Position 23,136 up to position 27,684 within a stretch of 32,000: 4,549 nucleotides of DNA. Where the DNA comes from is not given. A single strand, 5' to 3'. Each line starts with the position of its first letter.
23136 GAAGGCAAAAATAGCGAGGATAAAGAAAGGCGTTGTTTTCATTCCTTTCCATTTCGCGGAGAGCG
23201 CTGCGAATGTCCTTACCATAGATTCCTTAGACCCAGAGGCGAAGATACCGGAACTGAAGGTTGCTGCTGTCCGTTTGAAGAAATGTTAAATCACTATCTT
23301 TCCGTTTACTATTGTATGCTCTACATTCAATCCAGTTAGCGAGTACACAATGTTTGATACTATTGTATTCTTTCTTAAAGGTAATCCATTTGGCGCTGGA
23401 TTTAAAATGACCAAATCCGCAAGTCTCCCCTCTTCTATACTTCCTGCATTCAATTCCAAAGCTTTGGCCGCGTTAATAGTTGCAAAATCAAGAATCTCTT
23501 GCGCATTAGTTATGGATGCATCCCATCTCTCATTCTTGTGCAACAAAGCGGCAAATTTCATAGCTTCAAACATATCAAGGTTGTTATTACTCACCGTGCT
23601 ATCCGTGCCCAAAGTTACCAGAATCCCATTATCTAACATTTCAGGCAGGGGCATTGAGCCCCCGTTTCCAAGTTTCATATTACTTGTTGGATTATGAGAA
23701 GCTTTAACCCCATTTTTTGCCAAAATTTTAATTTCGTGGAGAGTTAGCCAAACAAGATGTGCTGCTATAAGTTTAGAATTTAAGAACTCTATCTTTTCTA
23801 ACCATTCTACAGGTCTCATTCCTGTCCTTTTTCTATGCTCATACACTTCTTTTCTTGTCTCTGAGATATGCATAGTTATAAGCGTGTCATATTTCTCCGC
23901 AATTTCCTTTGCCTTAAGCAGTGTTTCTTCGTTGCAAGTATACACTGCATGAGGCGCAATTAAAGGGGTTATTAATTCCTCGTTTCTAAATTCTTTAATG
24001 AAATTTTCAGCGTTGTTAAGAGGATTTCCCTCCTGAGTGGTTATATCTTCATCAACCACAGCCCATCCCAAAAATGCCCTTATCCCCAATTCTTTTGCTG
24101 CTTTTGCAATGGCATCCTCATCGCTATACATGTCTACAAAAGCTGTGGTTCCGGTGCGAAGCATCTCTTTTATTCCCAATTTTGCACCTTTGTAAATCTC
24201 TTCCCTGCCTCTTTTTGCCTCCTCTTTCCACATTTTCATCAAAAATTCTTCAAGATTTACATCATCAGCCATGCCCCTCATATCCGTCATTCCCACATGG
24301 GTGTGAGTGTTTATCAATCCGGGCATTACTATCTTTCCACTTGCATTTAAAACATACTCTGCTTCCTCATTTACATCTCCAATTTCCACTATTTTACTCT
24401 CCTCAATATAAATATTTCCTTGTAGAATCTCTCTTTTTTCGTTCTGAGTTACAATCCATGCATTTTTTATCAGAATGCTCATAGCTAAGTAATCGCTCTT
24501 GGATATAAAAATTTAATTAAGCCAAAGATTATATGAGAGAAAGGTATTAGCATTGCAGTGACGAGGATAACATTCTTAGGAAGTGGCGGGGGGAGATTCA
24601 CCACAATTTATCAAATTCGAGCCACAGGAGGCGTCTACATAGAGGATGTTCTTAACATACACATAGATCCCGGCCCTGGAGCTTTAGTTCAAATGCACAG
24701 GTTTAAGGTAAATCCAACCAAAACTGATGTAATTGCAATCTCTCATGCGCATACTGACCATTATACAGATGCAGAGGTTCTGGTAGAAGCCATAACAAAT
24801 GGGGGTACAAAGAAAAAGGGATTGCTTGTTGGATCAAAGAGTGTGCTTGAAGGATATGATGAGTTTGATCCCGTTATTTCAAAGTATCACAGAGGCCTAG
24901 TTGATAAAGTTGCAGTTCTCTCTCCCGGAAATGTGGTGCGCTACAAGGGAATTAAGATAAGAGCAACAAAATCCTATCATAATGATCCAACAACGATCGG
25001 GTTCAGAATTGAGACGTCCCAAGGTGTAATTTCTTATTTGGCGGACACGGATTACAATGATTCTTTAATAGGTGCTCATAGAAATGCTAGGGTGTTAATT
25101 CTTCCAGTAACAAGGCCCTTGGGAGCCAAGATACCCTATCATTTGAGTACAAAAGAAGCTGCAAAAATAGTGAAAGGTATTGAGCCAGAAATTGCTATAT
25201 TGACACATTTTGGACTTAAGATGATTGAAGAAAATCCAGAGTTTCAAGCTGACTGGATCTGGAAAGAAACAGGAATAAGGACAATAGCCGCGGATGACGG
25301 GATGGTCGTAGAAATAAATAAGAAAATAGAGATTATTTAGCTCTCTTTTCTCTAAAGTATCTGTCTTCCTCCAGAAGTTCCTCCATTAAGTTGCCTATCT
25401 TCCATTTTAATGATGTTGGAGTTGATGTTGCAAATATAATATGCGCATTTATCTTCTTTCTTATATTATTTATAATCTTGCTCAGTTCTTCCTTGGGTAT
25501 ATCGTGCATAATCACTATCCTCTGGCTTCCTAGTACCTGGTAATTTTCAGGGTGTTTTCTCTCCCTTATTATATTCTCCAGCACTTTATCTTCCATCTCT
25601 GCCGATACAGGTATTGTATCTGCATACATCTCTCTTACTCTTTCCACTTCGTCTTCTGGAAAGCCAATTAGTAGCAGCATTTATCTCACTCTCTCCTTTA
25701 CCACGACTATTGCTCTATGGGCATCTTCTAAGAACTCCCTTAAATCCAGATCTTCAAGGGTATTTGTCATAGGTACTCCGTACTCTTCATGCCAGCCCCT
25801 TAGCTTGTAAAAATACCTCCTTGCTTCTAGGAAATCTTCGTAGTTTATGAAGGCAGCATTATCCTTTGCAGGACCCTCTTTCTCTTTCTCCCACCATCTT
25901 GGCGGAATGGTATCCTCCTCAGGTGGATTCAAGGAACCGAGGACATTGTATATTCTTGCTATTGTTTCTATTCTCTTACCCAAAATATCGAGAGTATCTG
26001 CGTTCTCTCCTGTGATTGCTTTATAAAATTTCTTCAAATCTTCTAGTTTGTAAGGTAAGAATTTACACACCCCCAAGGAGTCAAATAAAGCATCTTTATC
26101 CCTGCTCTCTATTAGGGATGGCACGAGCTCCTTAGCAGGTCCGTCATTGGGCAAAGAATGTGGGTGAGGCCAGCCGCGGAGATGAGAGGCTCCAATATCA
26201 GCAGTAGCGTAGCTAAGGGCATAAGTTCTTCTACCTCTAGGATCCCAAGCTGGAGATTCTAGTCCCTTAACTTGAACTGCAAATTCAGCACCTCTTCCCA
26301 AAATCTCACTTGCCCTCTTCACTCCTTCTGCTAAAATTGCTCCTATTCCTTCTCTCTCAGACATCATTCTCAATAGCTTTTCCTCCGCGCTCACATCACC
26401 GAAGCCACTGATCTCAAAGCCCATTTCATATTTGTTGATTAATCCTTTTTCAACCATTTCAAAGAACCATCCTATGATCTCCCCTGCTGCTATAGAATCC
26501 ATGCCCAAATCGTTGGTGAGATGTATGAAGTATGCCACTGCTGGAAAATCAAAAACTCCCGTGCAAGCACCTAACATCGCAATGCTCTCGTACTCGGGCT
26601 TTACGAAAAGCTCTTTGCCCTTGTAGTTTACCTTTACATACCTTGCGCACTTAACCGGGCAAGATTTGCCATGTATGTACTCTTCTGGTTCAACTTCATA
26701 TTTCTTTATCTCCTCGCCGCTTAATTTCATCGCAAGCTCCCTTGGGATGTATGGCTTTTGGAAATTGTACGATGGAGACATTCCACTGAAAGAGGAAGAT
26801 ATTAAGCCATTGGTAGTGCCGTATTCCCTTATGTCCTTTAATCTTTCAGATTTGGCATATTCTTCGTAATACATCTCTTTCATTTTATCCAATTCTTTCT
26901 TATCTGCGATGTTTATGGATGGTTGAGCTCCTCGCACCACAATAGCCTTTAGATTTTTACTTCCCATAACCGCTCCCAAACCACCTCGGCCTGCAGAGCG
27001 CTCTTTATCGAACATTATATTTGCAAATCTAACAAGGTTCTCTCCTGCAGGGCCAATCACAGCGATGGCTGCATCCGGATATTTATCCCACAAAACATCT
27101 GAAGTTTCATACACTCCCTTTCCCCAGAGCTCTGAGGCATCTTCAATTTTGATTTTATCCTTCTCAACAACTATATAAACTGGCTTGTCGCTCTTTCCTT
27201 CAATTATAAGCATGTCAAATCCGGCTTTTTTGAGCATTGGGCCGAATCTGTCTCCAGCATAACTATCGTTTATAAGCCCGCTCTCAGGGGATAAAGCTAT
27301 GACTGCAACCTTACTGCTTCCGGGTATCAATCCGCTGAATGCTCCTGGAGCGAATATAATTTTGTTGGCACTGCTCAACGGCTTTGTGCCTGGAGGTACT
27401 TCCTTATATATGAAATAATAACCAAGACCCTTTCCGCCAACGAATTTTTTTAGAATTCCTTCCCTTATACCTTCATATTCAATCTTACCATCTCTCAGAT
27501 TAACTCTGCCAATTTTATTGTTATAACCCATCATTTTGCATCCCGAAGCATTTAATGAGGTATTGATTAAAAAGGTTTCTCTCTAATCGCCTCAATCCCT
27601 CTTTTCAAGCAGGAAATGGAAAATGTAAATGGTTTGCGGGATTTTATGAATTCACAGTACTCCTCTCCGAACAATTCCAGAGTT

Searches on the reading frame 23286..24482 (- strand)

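Call 82: search_protein_families(library=pfam, proteins=[window:23286-24482:-], max_evalue=0.00001)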
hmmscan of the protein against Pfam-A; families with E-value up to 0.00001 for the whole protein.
window:23286-24482:- (398 aa): 2 families
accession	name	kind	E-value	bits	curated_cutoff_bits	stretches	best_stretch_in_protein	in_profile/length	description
PF01979.26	Amidohydro_1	-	9e-74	249.2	25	1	51-397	1-345/345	Amidohydrolase family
PF07969.17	Amidohydro_3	-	3e-20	73.6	29.7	1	83-398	144-472/472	Amidohydrolase family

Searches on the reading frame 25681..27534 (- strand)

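Call 82: search_protein_families(library=pfam, proteins=[window:25681-27534:-], max_evalue=0.00001)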
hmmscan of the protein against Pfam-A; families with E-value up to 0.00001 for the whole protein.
window:25681-27534:- (617 aa): 2 families
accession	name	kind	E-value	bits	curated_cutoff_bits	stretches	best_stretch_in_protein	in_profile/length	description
PF01314.23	AFOR_C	-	5.9e-100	335.5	27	1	220-598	4-385/385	Aldehyde ferredoxin oxidoreductase, domains 2 & 3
PF02730.20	AFOR_N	-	2.2e-77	259.7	29.8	1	7-202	2-198/199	Aldehyde ferredoxin oxidoreductase, N-terminal domain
